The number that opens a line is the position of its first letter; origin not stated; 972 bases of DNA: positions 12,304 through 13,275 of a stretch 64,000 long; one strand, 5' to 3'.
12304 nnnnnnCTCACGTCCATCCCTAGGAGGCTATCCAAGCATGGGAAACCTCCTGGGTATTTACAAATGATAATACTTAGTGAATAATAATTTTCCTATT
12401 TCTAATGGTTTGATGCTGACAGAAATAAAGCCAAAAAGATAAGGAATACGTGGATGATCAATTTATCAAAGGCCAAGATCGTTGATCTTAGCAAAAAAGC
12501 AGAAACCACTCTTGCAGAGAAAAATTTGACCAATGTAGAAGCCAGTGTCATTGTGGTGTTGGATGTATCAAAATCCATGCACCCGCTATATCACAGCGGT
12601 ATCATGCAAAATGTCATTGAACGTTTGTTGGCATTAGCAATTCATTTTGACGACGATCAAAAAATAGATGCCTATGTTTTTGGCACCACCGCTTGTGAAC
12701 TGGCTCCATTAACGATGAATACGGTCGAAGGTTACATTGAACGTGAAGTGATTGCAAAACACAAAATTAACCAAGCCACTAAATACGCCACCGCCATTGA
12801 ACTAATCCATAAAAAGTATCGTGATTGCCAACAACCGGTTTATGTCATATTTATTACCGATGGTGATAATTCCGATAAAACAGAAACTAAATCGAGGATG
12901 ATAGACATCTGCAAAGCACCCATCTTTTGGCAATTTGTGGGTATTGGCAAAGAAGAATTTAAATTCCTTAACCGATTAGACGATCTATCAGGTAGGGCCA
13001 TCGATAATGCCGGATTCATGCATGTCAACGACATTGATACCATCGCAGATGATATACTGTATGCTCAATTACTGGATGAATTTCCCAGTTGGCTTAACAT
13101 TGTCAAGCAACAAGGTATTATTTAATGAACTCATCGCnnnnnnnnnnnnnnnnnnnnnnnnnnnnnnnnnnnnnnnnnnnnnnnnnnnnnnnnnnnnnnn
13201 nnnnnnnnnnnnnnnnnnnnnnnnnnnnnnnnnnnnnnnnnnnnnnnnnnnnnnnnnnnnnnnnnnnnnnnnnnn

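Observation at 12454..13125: vWA/MIDAS protein with a TerD-like N-terminal motif directly downstream of the giant cytochrome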

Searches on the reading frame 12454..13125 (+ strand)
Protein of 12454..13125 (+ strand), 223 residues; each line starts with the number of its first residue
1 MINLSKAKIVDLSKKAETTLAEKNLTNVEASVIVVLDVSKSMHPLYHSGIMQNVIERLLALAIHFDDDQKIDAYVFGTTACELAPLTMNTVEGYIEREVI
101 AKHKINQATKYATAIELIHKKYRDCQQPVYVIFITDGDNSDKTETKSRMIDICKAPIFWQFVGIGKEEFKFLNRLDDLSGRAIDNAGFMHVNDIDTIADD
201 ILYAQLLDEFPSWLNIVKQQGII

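Call 5: search_protein_families(library=pfam, proteins=[window:12454-13125:+], max_evalue=0.01)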
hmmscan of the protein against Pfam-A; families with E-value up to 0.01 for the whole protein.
window:12454-13125:+ (223 aa): 7 families
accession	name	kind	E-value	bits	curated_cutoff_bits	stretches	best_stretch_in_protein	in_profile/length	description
PF10138.15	vWA-TerF-like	-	1.5e-66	224.8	29.4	1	30-223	2-200/200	vWA found in TerF C terminus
PF07002.22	Copine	-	9.5e-09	35.5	27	1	52-211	14-203/218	Copine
PF13519.12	VWA_2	-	1.1e-06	29.7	27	1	32-137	1-106/107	von Willebrand factor type A domain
PF00092.34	VWA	-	3.3e-05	24.6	23.8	1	32-175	2-150/174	von Willebrand factor type A domain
PF13768.12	VWA_3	-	0.00041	20.9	27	1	31-167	2-136/155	von Willebrand factor type A domain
PF04285.18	DUF444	-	0.0051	16.4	27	0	111-168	317-379/418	Protein of unknown function (DUF444)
PF05762.20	VWA_CoxE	-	0.0075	16.2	26.4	0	30-148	57-170/222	VWA domain containing CoxE-like protein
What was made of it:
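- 12454..13125 (+): Gene for a 223-aa stand-alone vWA-TerF-like (PF10138) protein. It is cytoplasmic and has an intact MIDAS site. Pfam E=1.5e-66 (call 5).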

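Call 6: search_protein_families(library=ncbifam, proteins=[window:12454-13125:+], max_evalue=0.01)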
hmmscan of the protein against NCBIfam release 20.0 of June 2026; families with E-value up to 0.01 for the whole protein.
window:12454-13125:+ (223 aa): 1 family
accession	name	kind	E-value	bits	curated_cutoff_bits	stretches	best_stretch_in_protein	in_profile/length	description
TIGR02877.1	spore_yhbH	equivalog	0.00018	20.7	467.95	1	109-151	273-313/371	sporulation protein YhbH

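Call 9: find_homologous_proteins(query=window:12454-13122:+)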
Query window:12454-13122:+ (223 aa): 566 proteins with E <= 0.001 among 684 candidates; the best 120 are listed.
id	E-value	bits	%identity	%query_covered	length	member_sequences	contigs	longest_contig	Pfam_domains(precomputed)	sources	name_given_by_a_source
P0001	6.8e-143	492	100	100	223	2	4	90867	PF13519.13,PF10138.16,PF07002.23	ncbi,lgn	-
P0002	3.6e-131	454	91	100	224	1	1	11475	PF00092.35,PF13519.13,PF10138.16,PF07002.23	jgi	-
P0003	7.5e-95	335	70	96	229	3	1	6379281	PF00092.35,PF13519.13,PF10138.16,PF07002.23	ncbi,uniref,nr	ncbi:von Willebrand factor type A metal sensing stress response protein [Oleiphilus messinensis]|uni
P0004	3.8e-93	329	69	100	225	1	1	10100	PF00092.35,PF13519.13,PF10138.16,PF07002.23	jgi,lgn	-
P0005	7.3e-88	312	61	100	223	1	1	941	PF13519.13,PF10138.16,PF07002.23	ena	-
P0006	7.2e-86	306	62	100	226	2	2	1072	PF00092.35,PF13519.13,PF10138.16,PF07002.23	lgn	-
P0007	8.4e-86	305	62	99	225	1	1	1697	PF00092.35,PF13519.13,PF10138.16,PF07002.23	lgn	-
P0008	2.4e-81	291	60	100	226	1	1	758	PF00092.35,PF13519.13,PF10138.16,PF07002.23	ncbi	-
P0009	5.0e-76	273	60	96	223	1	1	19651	PF00092.35,PF10138.16,PF07002.23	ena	-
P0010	1.7e-75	272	57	99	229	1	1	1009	PF00092.35,PF13519.13,PF10138.16,PF07002.23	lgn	-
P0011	1.9e-75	272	56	98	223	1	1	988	PF00092.35,PF10138.16,PF07002.23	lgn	-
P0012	5.1e-75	270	59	87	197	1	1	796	PF00092.35,PF13519.13,PF10138.16,PF07002.23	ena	-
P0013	6.6e-75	270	56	97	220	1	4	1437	PF00092.35,PF10138.16,PF07002.23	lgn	-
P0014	2.0e-74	268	58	98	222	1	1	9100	PF00092.35,PF13519.13,PF10138.16,PF07002.23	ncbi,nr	ncbi:MAG: VWA domain-containing protein [Methylococcaceae bacterium]|nr:VWA domain-containing protei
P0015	4.0e-74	267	57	96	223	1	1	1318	PF00092.35,PF13519.13,PF10138.16,PF07002.23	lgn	-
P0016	6.6e-73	263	56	96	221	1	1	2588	PF00092.35,PF10138.16,PF07002.23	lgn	-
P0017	8.2e-72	260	54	98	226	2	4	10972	PF00092.35,PF13519.13,PF10138.16,PF07002.23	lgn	-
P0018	6.6e-71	257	50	98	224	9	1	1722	PF00092.35,PF13519.13,PF10138.16,PF05762.21,PF07002.23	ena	-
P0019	9.1e-71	256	52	98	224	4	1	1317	PF00092.35,PF13519.13,PF10138.16,PF05762.21,PF07002.23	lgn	-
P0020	4.3e-69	251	54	100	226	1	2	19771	PF00092.35,PF10138.16,PF07002.23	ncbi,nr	ncbi:MAG: VWA domain-containing protein [Desulfobacterales bacterium]|nr:VWA domain-containing prote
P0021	6.0e-69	250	52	98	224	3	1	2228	PF00092.35,PF13519.13,PF10138.16,PF07002.23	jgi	jgi:hypothetical protein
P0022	6.0e-69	250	51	100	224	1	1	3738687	PF00092.35,PF13519.13,PF10138.16,PF07002.23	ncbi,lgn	ncbi:MAG: VWA domain-containing protein [Candidatus Electrothrix sp. YB6]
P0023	7.5e-69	250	52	100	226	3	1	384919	PF00092.35,PF13519.13,PF10138.16,PF05762.21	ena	-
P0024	1.6e-68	249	52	100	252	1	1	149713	PF00092.35,PF10138.16,PF07002.23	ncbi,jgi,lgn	-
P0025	6.3e-68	247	53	96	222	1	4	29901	PF00092.35,PF10138.16,PF07002.23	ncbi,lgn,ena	-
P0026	1.8e-67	245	52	98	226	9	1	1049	PF00092.35,PF10138.16,PF07002.23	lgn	-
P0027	2.1e-67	245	52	99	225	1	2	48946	PF00092.35,PF13519.13,PF10138.16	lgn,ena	-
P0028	3.1e-67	245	55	96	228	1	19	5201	PF00092.35,PF10138.16,PF07002.23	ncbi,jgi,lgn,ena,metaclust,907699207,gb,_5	metaclust:\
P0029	3.4e-67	245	50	100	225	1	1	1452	PF00092.35,PF10138.16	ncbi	-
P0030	4.8e-67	244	52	98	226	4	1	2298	PF13768.13,PF00092.35,PF10138.16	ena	-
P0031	1.2e-66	243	51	96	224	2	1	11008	PF00092.35,PF10138.16,PF05762.21,PF07002.23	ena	-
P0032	1.2e-66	243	52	100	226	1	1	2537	PF00092.35,PF13519.13,PF10138.16,PF07002.23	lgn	-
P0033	1.3e-66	243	48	100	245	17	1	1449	PF00092.35,PF10138.16,PF05762.21,PF07002.23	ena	-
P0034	1.5e-66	242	53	94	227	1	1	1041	PF00092.35,PF13519.13,PF10138.16,PF05762.21,PF07002.23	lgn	-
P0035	1.5e-66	242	50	98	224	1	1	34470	PF00092.35,PF10138.16,PF05762.21,PF07002.23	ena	-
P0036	1.6e-66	242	52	100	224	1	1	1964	PF00092.35,PF10138.16,PF07002.23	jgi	jgi:hypothetical protein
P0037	1.7e-66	242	51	98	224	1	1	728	PF00092.35,PF10138.16,PF07002.23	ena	-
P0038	1.8e-66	242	55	94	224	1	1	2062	PF00092.35,PF13519.13,PF10138.16,PF07002.23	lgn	-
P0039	2.9e-66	242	51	100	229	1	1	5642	PF00092.35,PF10138.16,PF07002.23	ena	-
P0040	3.3e-66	241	52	100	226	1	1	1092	PF13768.13,PF00092.35,PF10138.16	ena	-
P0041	3.4e-66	241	52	98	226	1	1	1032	PF00092.35,PF10138.16,PF07002.23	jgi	jgi:hypothetical protein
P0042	3.7e-66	241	50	97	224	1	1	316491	PF00092.35,PF10138.16,PF05762.21,PF07002.23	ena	-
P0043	4.0e-66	241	50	96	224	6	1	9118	PF13768.13,PF00092.35,PF10138.16,PF05762.21,PF07002.23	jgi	jgi:uncharacterized protein with von Willebrand factor type A (vWA) domain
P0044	4.2e-66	241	52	98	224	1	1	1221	PF00092.35,PF10138.16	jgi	jgi:hypothetical protein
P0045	6.0e-66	240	52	98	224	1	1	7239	PF00092.35,PF10138.16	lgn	-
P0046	6.2e-66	240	51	100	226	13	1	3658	PF00092.35,PF13519.13,PF10138.16,PF07002.23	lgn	-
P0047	6.7e-66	240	50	97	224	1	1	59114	PF00092.35,PF10138.16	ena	-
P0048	6.9e-66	240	50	98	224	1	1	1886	PF00092.35,PF13519.13,PF10138.16,PF07002.23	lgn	-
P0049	7.4e-66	240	50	98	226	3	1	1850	PF00092.35,PF10138.16,PF07002.23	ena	-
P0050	8.4e-66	240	50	100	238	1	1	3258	PF00092.35,PF10138.16,PF07002.23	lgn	-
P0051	8.9e-66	240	55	94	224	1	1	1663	PF13768.13,PF00092.35,PF13519.13,PF10138.16,PF07002.23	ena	-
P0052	1.2e-65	240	51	100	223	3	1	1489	PF00092.35,PF10138.16,PF07002.23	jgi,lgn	-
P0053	1.2e-65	240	47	98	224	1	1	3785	PF00092.35,PF13519.13,PF10138.16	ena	-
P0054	1.3e-65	239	51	100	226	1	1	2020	PF00092.35,PF13519.13,PF10138.16,PF07002.23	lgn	-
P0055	1.4e-65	239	52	100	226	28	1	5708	PF00092.35,PF10138.16,PF07002.23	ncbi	-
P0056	1.5e-65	239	51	99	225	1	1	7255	PF13768.13,PF00092.35,PF13519.13,PF10138.16,PF07002.23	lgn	-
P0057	2.4e-65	239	51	100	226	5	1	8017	PF00092.35,PF10138.16,PF07002.23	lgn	-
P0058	2.7e-65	238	50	98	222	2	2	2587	PF10138.16,PF07002.23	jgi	jgi:hypothetical protein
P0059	3.1e-65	238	50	98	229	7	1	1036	PF00092.35,PF10138.16,PF07002.23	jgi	jgi:hypothetical protein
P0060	3.3e-65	238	49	98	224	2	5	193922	PF00092.35,PF10138.16,PF07002.23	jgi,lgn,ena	-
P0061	5.1e-65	237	49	100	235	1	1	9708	PF00092.35,PF13519.13,PF10138.16,PF05762.21,PF07002.23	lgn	-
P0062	9.4e-65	237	50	98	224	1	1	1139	PF00092.35,PF13519.13,PF10138.16,PF07002.23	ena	-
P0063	1.3e-64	236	50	100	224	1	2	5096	PF13768.13,PF00092.35,PF13519.13,PF10138.16,PF07002.23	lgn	-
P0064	1.4e-64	236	50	99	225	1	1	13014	PF10138.16,PF07002.23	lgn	-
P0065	1.9e-64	236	50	98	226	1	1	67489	PF00092.35,PF13519.13,PF10138.16,PF05762.21,PF07002.23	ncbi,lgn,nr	ncbi:MAG: VWA domain-containing protein [Candidatus Contendobacter sp.]|nr:VWA domain-containing pro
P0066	3.0e-64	235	50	98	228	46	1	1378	PF00092.35,PF10138.16,PF07002.23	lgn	-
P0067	3.0e-64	235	52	100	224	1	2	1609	PF00092.35,PF10138.16,PF07002.23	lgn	-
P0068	4.9e-64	234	51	100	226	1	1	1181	PF00092.35,PF10138.16,PF07002.23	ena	-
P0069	5.2e-64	234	49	98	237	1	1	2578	PF00092.35,PF13519.13,PF10138.16,PF07002.23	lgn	-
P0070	5.8e-64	234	47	98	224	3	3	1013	PF00092.35,PF10138.16,PF07002.23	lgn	-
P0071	9.2e-64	233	51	98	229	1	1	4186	PF00092.35,PF13519.13,PF10138.16,PF07002.23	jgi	-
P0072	9.6e-64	233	49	98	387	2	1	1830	PF00092.35,PF10138.16,PF07002.23,PF02342.24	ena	-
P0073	1.2e-63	233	49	98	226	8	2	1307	PF00092.35,PF10138.16,PF07002.23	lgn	-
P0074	1.3e-63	233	48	98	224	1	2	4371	PF00092.35,PF10138.16,PF07002.23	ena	-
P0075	1.3e-63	233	48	98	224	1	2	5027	PF00092.35,PF10138.16,PF07002.23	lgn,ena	-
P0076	1.6e-63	233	50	100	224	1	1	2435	PF00092.35,PF13519.13,PF10138.16,PF07002.23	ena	-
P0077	2.0e-63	232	50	100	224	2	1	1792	PF00092.35,PF13519.13,PF10138.16,PF07002.23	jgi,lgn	jgi:hypothetical protein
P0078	3.1e-63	232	48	94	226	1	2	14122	PF00092.35,PF13519.13,PF10138.16,PF05762.21,PF07002.23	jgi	jgi:uncharacterized protein (DUF58 family)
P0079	3.6e-63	231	49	98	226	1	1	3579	PF00092.35,PF10138.16,PF07002.23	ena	-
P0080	5.0e-63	231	50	98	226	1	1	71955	PF00092.35,PF13519.13,PF10138.16,PF07002.23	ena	-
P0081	6.2e-63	231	50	100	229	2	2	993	PF00092.35,PF10138.16,PF07002.23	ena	-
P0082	7.3e-63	230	51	100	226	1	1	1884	PF00092.35,PF10138.16,PF07002.23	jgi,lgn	-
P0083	8.6e-63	230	51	98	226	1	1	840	PF00092.35,PF10138.16,PF07002.23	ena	-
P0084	1.6e-62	229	50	98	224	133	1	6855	PF00092.35,PF10138.16,PF07002.23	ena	-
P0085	2.9e-62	228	50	100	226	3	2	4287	PF00092.35,PF10138.16,PF07002.23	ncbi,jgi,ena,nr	ncbi:MAG: VWA domain-containing protein [Candidatus Competibacteraceae bacterium]|nr:VWA domain-cont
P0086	2.9e-62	228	50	100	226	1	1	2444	PF00092.35,PF10138.16,PF07002.23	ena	-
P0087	3.0e-62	228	48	98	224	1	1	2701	PF10138.16,PF07002.23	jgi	jgi:hypothetical protein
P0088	3.3e-62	228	47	100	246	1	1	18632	PF13768.13,PF00092.35,PF13519.13,PF10138.16,PF05762.21,PF07002.23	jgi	jgi:uncharacterized protein with von Willebrand factor type A (vWA) domain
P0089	3.6e-62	228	47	98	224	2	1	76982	PF00092.35,PF13519.13,PF10138.16,PF05762.21,PF07002.23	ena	-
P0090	4.8e-62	228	48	98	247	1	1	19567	PF00092.35,PF13519.13,PF10138.16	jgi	-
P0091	5.2e-62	228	50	98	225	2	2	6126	PF10138.16,PF07002.23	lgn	-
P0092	5.6e-62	228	48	100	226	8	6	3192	PF00092.35,PF10138.16,PF07002.23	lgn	-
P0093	6.4e-62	227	49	100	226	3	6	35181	PF00092.35,PF13519.13,PF10138.16,PF07002.23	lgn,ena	-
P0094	2.2e-61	226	48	98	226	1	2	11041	PF00092.35,PF10138.16,PF07002.23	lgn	-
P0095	2.6e-60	222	48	98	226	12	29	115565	PF00092.35,PF13519.13,PF10138.16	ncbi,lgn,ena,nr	ncbi:MAG: VWA domain-containing protein [Candidatus Competibacteraceae bacterium]|nr:VWA domain-cont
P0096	3.1e-60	222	49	98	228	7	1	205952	PF00092.35,PF13519.13,PF10138.16,PF07002.23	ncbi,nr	ncbi:MAG: VWA domain-containing protein [Candidatus Competibacteraceae bacterium]|nr:VWA domain-cont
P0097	4.4e-59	218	48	100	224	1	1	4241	PF00092.35,PF13519.13,PF10138.16,PF07002.23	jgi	jgi:hypothetical protein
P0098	3.6e-58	215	54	82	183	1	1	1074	PF00092.35,PF10138.16,PF07002.23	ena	-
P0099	1.5e-56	210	47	94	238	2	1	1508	PF10138.16,PF07002.23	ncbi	-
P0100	2.4e-55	206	55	78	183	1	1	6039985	PF10138.16,PF07002.23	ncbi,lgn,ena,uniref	ncbi:VWA domain-containing protein [Endozoicomonas sp.]|uniref:VWA domain-containing protein n=1 Tax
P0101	3.9e-55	205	44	94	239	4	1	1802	PF00092.35,PF10138.16,PF07002.23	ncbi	-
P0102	4.7e-55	205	43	100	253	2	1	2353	PF10138.16,PF07002.23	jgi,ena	jgi:hypothetical protein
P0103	3.0e-54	202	45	100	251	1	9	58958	PF00092.35,PF10138.16,PF07002.23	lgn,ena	-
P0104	1.5e-53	200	42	97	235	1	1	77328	PF10138.16,PF07002.23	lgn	-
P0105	4.7e-53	198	52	78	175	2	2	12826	PF10138.16,PF07002.23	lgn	-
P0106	4.7e-53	198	46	95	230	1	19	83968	PF10138.16,PF07002.23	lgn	-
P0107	1.0e-52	197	45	96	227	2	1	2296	PF10138.16,PF07002.23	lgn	-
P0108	2.4e-52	196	45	100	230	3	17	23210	PF00092.35,PF10138.16,PF07002.23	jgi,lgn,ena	-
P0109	2.8e-52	196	44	97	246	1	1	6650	PF00092.35,PF10138.16,PF07002.23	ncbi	-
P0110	8.3e-52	194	38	96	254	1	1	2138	PF00092.35,PF10138.16,PF07002.23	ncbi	-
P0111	1.4e-51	193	42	98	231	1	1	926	PF00092.35,PF10138.16,PF07002.23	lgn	-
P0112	1.8e-51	193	42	98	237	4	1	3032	PF00092.35,PF10138.16,PF07002.23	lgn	-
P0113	2.1e-51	193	39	96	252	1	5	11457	PF13519.13,PF10138.16,PF07002.23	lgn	-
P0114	3.1e-51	192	41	96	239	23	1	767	PF00092.35,PF10138.16,PF07002.23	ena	-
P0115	3.5e-51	192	44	100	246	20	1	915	PF00092.35,PF10138.16,PF07002.23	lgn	-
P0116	3.7e-51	192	43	96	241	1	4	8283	PF10138.16,PF07002.23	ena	-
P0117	7.1e-51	191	42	98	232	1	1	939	PF00092.35,PF10138.16,PF07002.23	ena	-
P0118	8.4e-51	191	42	100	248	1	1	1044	PF00092.35,PF10138.16,PF07002.23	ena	-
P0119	1.3e-50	190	40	100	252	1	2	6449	PF13519.13,PF10138.16,PF07002.23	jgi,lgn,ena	jgi:hypothetical protein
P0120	1.4e-50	190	42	98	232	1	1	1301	PF00092.35,PF10138.16,PF07002.23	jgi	jgi:hypothetical protein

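Call 12: find_encoding_contigs(protein=P0001, flank=10000, max_places=4)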
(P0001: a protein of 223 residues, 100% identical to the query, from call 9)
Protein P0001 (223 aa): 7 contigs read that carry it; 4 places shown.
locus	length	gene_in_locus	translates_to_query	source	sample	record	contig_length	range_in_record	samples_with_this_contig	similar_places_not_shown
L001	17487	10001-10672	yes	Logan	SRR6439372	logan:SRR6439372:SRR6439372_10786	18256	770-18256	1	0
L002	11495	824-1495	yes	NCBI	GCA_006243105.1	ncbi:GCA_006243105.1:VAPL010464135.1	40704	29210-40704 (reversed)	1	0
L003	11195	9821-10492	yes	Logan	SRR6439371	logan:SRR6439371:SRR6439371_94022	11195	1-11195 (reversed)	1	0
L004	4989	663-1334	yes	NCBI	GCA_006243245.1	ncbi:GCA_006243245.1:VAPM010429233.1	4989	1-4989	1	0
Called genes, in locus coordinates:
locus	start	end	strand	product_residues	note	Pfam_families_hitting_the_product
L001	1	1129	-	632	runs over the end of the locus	?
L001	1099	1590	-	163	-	-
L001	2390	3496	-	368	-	PF09566:RE_SacI_N (weak)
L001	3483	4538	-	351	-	PF00145:DNA_methylase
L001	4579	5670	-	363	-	PF00155:Aminotran_1_2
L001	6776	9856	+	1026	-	-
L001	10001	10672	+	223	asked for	PF10138:vWA-TerF-like, PF13519:VWA_2 (weak), PF07002:Copine (weak)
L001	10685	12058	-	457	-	PF18073:Zn_ribbon_LapB, PF13481:AAA_25, PF06745:ATPase, PF23442:DUF7125, PF13541:ChlI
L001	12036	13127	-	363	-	PF01168:Ala_racemase_N, PF00842:Ala_racemase_C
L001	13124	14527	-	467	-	PF00772:DnaB, PF03796:DnaB_C, PF06745:ATPase (weak), PF13481:AAA_25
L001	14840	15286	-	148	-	PF01281:Ribosomal_L9_N, PF03948:Ribosomal_L9_C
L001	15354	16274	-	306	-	-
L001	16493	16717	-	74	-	PF01084:Ribosomal_S18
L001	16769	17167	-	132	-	PF22657:SSB_1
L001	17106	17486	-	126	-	?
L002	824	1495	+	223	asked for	PF10138:vWA-TerF-like, PF13519:VWA_2 (weak), PF07002:Copine (weak)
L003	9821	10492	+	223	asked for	PF10138:vWA-TerF-like, PF13519:VWA_2 (weak), PF07002:Copine (weak)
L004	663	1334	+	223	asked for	PF10138:vWA-TerF-like, PF13519:VWA_2 (weak), PF07002:Copine (weak)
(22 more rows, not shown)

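Call 13: find_encoding_contigs(protein=P0002, flank=10000, max_places=3)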
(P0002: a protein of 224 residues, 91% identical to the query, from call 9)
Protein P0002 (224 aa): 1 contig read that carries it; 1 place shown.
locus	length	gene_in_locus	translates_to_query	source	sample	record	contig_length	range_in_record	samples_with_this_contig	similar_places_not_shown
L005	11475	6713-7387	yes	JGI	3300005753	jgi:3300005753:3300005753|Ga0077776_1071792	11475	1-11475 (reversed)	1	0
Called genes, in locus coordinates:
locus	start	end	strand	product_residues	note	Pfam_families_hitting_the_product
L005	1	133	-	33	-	?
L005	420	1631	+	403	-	-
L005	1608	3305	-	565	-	PF00239:Resolvase, PF07508:Recombinase (weak), PF13408:Zn_ribbon_recom (faint)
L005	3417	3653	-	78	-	-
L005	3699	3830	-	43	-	-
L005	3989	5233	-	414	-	PF13358:DDE_3 (weak), PF27940:C21orf140-like (weak)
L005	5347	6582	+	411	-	-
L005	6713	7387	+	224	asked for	PF00092:VWA (weak), PF10138:vWA-TerF-like, PF13519:VWA_2 (weak), PF07002:Copine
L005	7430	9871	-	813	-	PF01663:Phosphodiest (weak), PF03372:Exo_endo_phos, PF23226:Exo_endo_phos_PGAP2IP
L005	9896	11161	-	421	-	PF13439:Glyco_transf_4, PF20706:GT4-conflict, PF13579:Glyco_trans_4_4, PF00534:Glycos_transf_1, PF13692:Glyco_trans_1_4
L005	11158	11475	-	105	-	?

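Call 14: find_encoding_contigs(protein=P0003, flank=10000, max_places=2)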
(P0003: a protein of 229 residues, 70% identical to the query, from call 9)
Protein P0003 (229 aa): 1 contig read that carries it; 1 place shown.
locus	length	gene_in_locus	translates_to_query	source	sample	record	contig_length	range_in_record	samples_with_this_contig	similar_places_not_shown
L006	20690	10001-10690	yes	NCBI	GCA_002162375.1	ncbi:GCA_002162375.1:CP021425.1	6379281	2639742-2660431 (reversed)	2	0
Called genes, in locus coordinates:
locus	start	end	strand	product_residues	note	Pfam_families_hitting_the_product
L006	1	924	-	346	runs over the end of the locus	PF14226:DIOX_N, PF03171:2OG-FeII_Oxy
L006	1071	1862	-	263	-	PF00528:BPD_transp_1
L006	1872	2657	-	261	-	PF00005:ABC_tran, PF13304:AAA_21 (faint)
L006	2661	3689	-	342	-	PF13379:NMT1_2 (weak), PF09084:NMT1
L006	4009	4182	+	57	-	-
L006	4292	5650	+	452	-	PF01979:Amidohydro_1, PF07969:Amidohydro_3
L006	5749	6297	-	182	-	-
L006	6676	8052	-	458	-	PF00860:Xan_ur_permease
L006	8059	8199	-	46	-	-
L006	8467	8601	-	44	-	PF06296:RelE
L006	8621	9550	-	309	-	PF08378:NERD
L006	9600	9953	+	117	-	-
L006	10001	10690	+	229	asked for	PF10138:vWA-TerF-like, PF00092:VWA (weak), PF13519:VWA_2 (weak), PF07002:Copine (weak)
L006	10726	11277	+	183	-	PF01243:PNPOx_N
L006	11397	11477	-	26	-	PF02810:SEC-C (weak)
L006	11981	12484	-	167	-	-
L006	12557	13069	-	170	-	-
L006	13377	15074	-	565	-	PF00015:MCPsignal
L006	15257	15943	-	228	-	PF13646:HEAT_2 (faint), PF02985:HEAT (faint)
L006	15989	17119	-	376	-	-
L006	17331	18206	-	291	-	PF13424:TPR_12 (faint), PF08238:Sel1 (faint)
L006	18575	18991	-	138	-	-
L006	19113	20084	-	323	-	PF00126:HTH_1, PF03466:LysR_substrate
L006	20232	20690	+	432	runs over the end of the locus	PF07690:MFS_1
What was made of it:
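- The Oleiphilus homologue lies near NERD and RelE genes (call 14).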
